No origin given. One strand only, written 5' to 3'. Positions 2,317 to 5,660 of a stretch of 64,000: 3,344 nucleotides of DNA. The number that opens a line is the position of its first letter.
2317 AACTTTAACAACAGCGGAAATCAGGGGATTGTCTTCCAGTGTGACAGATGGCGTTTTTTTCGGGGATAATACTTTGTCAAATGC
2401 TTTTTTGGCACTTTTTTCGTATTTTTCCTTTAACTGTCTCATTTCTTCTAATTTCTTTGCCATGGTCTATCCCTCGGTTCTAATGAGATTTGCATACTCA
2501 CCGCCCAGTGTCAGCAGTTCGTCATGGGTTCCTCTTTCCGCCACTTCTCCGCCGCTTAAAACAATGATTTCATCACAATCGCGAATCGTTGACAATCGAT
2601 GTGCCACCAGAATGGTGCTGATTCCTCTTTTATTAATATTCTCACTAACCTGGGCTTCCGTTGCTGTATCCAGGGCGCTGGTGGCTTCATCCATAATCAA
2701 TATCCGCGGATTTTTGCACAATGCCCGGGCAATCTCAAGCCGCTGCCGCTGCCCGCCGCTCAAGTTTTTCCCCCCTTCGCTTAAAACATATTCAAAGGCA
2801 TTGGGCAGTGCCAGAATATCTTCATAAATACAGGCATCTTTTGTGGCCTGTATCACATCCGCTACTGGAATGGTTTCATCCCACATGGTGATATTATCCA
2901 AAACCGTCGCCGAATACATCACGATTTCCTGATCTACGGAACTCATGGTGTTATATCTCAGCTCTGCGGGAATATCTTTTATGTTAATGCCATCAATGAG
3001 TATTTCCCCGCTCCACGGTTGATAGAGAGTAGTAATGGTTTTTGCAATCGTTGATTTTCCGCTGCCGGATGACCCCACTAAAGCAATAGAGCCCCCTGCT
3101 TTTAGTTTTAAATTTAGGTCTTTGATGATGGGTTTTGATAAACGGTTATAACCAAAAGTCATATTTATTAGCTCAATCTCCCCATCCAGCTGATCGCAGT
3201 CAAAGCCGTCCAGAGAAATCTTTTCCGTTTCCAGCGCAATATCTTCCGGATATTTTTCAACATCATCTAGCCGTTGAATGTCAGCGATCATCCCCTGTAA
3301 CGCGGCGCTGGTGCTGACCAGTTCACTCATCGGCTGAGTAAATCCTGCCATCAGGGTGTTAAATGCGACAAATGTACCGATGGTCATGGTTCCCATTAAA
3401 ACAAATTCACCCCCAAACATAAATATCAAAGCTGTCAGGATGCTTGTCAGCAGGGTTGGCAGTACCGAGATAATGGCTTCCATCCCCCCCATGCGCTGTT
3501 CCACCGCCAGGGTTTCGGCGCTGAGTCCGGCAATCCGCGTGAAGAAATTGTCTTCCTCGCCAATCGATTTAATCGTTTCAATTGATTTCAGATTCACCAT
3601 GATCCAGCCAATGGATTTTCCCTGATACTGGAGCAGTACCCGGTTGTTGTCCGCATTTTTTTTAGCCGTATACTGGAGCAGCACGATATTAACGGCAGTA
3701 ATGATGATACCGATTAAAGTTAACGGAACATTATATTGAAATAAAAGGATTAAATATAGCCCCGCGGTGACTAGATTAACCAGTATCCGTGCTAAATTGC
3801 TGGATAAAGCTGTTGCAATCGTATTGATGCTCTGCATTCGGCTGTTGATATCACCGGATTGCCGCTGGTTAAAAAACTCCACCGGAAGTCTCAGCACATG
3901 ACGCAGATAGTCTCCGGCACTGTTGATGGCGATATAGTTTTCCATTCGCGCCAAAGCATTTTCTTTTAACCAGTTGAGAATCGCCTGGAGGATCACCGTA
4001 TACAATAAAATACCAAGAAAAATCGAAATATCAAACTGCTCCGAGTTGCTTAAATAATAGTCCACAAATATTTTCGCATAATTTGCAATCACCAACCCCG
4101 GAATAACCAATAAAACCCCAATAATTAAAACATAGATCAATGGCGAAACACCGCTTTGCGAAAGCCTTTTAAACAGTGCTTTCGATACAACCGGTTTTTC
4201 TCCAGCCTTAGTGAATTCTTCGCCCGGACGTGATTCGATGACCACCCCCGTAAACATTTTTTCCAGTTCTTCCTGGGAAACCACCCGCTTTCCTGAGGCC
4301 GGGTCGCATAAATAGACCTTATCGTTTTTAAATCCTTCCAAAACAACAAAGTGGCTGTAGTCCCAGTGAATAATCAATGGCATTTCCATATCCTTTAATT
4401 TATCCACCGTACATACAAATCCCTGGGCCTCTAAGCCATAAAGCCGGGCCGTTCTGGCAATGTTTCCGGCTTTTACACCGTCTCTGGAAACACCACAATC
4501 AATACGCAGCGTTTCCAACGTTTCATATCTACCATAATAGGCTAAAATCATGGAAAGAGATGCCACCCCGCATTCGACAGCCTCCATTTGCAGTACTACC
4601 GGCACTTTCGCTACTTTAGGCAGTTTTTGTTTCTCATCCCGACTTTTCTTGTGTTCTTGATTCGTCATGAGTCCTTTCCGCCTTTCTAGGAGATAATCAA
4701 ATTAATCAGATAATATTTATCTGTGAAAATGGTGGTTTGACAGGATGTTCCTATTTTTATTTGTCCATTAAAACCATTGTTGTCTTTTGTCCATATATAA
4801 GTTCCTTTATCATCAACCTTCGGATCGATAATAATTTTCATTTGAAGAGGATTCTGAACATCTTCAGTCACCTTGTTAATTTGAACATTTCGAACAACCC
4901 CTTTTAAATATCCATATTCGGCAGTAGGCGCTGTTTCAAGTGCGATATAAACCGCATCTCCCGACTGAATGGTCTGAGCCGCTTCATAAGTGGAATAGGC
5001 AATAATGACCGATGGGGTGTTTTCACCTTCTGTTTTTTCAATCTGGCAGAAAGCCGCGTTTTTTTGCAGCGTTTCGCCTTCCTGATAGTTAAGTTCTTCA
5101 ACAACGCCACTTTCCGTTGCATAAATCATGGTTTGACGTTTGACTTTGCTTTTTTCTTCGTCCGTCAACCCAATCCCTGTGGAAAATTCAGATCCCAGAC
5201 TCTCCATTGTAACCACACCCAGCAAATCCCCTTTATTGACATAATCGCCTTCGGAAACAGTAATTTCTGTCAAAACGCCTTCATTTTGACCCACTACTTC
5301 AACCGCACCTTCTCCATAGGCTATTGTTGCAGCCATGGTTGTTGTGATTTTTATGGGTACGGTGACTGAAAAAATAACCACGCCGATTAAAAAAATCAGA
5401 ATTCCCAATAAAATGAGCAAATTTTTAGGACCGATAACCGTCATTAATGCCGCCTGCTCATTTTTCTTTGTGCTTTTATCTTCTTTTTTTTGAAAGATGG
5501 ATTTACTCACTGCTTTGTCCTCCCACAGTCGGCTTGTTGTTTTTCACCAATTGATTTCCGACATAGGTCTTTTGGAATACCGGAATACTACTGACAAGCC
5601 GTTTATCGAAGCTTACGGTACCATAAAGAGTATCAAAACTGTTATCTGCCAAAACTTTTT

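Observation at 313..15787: Putative novel Nif11-leader RiPP biosynthetic gene cluster carrying five cobalamin-dependent radical SAM domains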

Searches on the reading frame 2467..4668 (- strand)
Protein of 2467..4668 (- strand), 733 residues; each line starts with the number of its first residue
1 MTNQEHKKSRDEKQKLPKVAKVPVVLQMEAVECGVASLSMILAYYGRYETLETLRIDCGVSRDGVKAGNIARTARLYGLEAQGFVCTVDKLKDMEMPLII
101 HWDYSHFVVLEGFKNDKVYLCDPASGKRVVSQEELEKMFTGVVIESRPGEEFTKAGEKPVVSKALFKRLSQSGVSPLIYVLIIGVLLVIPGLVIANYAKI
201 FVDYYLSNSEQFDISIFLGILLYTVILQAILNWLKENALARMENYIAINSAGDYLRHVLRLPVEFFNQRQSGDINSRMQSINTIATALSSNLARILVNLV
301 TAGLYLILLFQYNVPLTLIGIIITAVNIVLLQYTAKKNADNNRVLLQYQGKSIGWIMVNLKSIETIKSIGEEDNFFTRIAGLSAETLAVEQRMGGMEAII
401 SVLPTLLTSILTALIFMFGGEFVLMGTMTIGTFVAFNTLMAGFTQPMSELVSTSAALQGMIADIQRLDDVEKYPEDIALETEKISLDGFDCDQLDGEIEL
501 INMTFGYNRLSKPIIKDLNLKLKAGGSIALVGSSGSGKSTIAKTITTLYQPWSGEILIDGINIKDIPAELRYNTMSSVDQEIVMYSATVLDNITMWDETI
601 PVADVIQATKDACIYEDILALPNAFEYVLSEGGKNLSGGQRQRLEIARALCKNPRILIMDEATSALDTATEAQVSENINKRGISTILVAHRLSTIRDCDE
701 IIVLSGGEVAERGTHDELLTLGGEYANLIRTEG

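Call 4: search_protein_families(library=ncbifam, proteins=[window:2467-4668:-], max_evalue=0.01)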
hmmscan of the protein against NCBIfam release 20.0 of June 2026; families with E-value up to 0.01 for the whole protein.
window:2467-4668:- (733 aa): 191 families (the best 25 are shown)
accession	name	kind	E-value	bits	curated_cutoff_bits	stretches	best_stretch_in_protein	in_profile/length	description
TIGR03796.1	NHLM_micro_ABC1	equivalog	1.2e-271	903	853.3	1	21-730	1-710/710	NHLP family bacteriocin export ABC transporter peptidase/permease/ATPase subunit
TIGR03797.1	NHLM_micro_ABC2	equivalog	2e-115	386.9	709.4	1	156-730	117-683/686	NHLP bacteriocin export ABC transporter permease/ATPase subunit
TIGR01846.1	type_I_sec_HlyB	subfamily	1.9e-112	376.8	725.55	1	34-730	1-690/694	type I secretion system permease/ATPase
TIGR01193.1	bacteriocin_ABC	subfamily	9.5e-110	368.2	523.85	1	27-730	1-707/708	peptide cleavage/export ABC transporter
TIGR02203.1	MsbA_lipidA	equivalog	2.1e-90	303.9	602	1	189-730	28-567/572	lipid A export permease/ATP-binding protein MsbA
TIGR00958.1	3a01208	subfamily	2.6e-88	297.1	874.6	1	169-728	155-710/711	antigen peptide transporter 2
TIGR03375.1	type_I_sec_LssB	subfamily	2.2e-85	287.3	693.1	1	36-720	5-690/696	type I secretion system permease/ATPase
NF045998.1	cleave_ABC_plasm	equivalog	5.2e-81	272.9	500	1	27-680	2-647/673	Mbov_0121 family peptidase domain-containing ABC transporter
TIGR02204.1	MsbA_rel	hypoth_equivalog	3.8e-77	260.3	780.4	1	191-730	34-573/576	ABC transporter, permease/ATP-binding protein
NF052233.1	CphA_assoc_ABC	equivalog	5.1e-77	259.9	880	1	183-730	197-741/766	cyanophycin metabolism-associated ABC transporter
NF045513.1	HepA_fam_ABC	equivalog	5.9e-77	259.5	725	1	216-725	96-602/610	heterocyst formation ABC transporter subunit HepA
NF008381.0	PRK11176.1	equivalog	3.5e-76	256.8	867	1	197-730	47-577/582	lipid A ABC transporter ATP-binding protein/permease MsbA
NF010178.0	PRK13657.1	equivalog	1.1e-73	248.6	733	1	251-732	92-570/588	glucan ABC transporter ATP-binding protein/ permease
TIGR01842.1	type_I_sec_PrtD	subfamily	2.5e-61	207.9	510.15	1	177-719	8-541/544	type I secretion system permease/ATPase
TIGR01192.1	chvA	subfamily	2.6e-59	201.3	585.4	1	258-733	99-571/585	glucan export ABC transporter ATP-binding protein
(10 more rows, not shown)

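Call 5: search_protein_families(library=pfam, proteins=[window:2467-4668:-], max_evalue=0.01)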
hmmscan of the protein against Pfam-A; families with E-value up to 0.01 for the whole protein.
window:2467-4668:- (733 aa): 8 families
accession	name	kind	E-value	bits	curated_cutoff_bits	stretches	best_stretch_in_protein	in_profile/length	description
PF03412.21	Peptidase_C39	-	1.2e-34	119.5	22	1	22-149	2-131/133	Peptidase C39 family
PF00664.28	ABC_membrane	-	2.4e-34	119.7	28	1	178-447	2-274/274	ABC transporter transmembrane region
PF00005.33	ABC_tran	-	5.4e-30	105.2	25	1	516-664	2-137/137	ABC transporter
PF02463.25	SMC_N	-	2.7e-05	24.1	40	1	602-703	120-210/220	RecF/RecN/SMC N terminal domain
PF13529.12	Peptidase_C39_2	-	8.7e-05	23.6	24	1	22-124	3-143/143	Peptidase_C39 like family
PF13401.12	AAA_22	-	0.00098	19.9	27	1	525-688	5-121/130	AAA domain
PF00503.26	G-alpha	-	0.0024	17.5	48.8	1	521-597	17-80/333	G-protein alpha subunit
PF13555.12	AAA_29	-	0.003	17.7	27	1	521-548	18-45/61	P-loop containing region of AAA domain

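Call 64: search_solved_structures(query=window:2467-4668:-, max_evalue=1e-30, show_alignments=1)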
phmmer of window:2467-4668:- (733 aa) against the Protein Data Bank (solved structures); distinct sequences matched with E-value up to 1e-30: 257 (the best 60 are shown).
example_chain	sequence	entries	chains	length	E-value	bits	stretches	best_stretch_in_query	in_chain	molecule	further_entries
6fn1_A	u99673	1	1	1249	1.1e-116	393.9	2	258-732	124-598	Human-mouse chimeric ABCB1 (ABCBHM)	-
6fn4_A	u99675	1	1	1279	1.2e-116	393.8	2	258-732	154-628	Apo form of Human-mouse chimeric ABCB1 (ABCB1HM) in complex with Antigen binding fragment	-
6ujp_A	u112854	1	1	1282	1.8e-116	393.2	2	258-732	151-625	ATP-dependent translocase ABCB1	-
6qee_A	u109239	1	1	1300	3.4e-116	392.3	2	258-732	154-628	ABCB1HM-EQ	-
7zka_A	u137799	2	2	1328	4.3e-116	391.9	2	258-732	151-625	ATP-dependent translocase ABCB1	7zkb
6ujt_A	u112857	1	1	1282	5.1e-116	391.7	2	258-732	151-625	ATP-dependent translocase ABCB1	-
6ujw_A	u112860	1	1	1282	5.7e-116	391.5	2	258-732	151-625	ATP-dependent translocase ABCB1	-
6q81_A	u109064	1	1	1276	7.3e-116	391.2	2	258-732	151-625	P-glycoprotein (ABCB1)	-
5kpi_A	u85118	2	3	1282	7.5e-116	391.1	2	258-732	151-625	Multidrug resistance protein 1A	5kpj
4m2s_A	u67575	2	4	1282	7.5e-116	391.1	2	258-732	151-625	Multidrug resistance protein 1A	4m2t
4ksb_A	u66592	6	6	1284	7.5e-116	391.1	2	258-732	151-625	Multidrug resistance protein 1A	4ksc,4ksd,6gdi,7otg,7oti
3g60_A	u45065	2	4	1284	7.5e-116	391.1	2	258-732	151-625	Multidrug resistance protein 1a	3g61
4q9h_A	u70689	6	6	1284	7.5e-116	391.1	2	258-732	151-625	Multidrug resistance protein 1A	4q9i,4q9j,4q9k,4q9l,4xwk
6ujs_A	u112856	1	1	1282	8.9e-116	390.9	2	258-732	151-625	ATP-dependent translocase ABCB1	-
4m1m_A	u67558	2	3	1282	9.3e-116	390.8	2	258-732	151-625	Multidrug resistance protein 1A | ATP-dependent translocase ABCB1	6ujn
4ry2_A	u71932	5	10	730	3e-101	342.9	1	23-728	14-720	ABC-type bacteriocin transporter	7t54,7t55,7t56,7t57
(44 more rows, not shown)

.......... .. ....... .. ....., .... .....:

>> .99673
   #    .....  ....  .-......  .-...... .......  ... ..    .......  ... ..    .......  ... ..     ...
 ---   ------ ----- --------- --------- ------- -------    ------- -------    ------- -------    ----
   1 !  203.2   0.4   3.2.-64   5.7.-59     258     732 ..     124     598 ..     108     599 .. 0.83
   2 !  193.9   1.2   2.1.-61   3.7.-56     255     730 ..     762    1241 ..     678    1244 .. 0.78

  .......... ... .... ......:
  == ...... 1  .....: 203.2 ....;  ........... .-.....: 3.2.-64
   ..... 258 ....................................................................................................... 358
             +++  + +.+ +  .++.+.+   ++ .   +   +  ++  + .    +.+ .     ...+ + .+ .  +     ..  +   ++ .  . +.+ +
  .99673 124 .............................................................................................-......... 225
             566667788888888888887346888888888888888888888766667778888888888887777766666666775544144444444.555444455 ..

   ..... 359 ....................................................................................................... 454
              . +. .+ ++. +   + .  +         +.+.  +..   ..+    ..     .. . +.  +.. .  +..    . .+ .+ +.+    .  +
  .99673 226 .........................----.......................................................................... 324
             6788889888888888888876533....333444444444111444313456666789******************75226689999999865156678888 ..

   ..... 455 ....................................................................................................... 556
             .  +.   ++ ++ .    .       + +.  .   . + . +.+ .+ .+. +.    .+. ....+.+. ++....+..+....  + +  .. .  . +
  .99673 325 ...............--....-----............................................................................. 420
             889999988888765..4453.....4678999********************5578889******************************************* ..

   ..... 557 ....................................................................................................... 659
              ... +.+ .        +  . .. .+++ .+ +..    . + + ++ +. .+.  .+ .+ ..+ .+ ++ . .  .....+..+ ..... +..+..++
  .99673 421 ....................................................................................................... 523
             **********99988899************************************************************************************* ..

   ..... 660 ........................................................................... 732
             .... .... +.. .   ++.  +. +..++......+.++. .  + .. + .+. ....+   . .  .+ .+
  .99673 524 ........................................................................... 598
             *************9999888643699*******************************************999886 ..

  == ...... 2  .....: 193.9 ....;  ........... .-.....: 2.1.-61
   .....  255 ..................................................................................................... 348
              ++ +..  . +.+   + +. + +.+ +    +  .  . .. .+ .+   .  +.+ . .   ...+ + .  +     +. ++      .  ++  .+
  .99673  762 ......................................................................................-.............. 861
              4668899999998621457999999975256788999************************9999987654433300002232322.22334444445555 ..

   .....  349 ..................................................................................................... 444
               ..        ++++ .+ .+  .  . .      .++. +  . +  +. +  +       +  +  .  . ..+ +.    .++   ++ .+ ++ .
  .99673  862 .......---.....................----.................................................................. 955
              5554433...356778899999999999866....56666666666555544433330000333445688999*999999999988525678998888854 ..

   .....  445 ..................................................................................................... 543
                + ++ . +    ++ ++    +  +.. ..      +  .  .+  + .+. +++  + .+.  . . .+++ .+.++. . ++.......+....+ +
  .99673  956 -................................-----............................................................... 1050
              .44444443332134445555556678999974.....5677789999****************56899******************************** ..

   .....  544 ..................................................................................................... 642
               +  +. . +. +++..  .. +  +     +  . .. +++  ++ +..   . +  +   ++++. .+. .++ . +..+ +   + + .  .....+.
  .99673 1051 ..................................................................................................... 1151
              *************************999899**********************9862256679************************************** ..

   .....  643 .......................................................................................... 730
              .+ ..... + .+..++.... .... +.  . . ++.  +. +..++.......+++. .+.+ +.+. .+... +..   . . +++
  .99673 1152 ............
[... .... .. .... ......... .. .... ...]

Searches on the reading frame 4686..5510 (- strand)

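Call 4: search_protein_families(library=ncbifam, proteins=[window:4686-5510:-], max_evalue=0.01)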
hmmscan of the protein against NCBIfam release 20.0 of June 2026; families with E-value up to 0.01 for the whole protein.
window:4686-5510:- (274 aa): 11 families
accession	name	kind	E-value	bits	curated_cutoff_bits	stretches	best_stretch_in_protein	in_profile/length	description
TIGR03794.1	NHLM_micro_HlyD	equivalog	2.3e-15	56.5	156.2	2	121-216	248-343/421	NHLP bacteriocin system secretion protein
TIGR01843.1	type_I_hlyD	subfamily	2.4e-08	33.4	208.65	2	31-103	5-75/422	HlyD family type I secretion periplasmic adaptor subunit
TIGR01730.1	RND_mfp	subfamily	1e-06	28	94.9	1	67-98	24-55/322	efflux RND transporter periplasmic adaptor subunit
NF006079.0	PRK08225.1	equivalog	4.1e-06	26.7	95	1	72-97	41-66/70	acetyl-CoA carboxylase biotin carboxyl carrier protein subunit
NF004547.1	PRK05889.1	equivalog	2.8e-05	24.2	75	1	72-100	42-70/71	biotin/lipoyl-binding carrier protein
NF004309.0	PRK05704.1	equivalog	2.9e-05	23.6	449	0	115-182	36-101/408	2-oxoglutarate dehydrogenase complex dihydrolipoyllysine-residue succinyltransferase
TIGR01347.1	sucB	equivalog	0.00015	21.1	378.65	0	69-109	43-83/404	dihydrolipoyllysine-residue succinyltransferase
NF011715.0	PRK15136.1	equivalog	0.00028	19.6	563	1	27-106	19-96/390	multidrug efflux MFS transporter periplasmic adaptor subunit EmrA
NF008814.0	PRK11854.1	equivalog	0.0013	17.2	722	0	70-103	44-77/637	pyruvate dehydrogenase complex dihydrolipoyllysine-residue acetyltransferase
TIGR01000.1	bacteriocin_acc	subfamily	0.0055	15.6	258.85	0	32-102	23-93/457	bacteriocin secretion accessory protein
TIGR00998.1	8a0101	subfamily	0.0071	15.3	390.8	0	32-97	8-70/334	EmrA/EmrK family multidrug efflux transporter periplasmic adaptor subunit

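Call 5: search_protein_families(library=pfam, proteins=[window:4686-5510:-], max_evalue=0.01)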
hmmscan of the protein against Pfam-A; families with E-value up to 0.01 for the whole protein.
window:4686-5510:- (274 aa): 5 families
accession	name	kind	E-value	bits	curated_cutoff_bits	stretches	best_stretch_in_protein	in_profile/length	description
PF13533.13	Biotin_lipoyl_2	-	8.8e-08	32.2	29.8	1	78-100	9-31/32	Biotin-lipoyl like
PF16576.10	HlyD_D23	-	2e-07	31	30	1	118-198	100-176/214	Barrel-sandwich domain of CusB or HlyD membrane-fusion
PF00364.28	Biotin_lipoyl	-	3e-06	27.4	22.1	0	70-98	43-71/73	Biotin-requiring enzyme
PF13437.12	HlyD_3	-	5.7e-05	24.2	22.2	1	129-230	2-95/106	HlyD family secretion protein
PF01551.29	Peptidase_M23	-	0.0025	18.4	28.7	0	80-103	52-75/96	Peptidase family M23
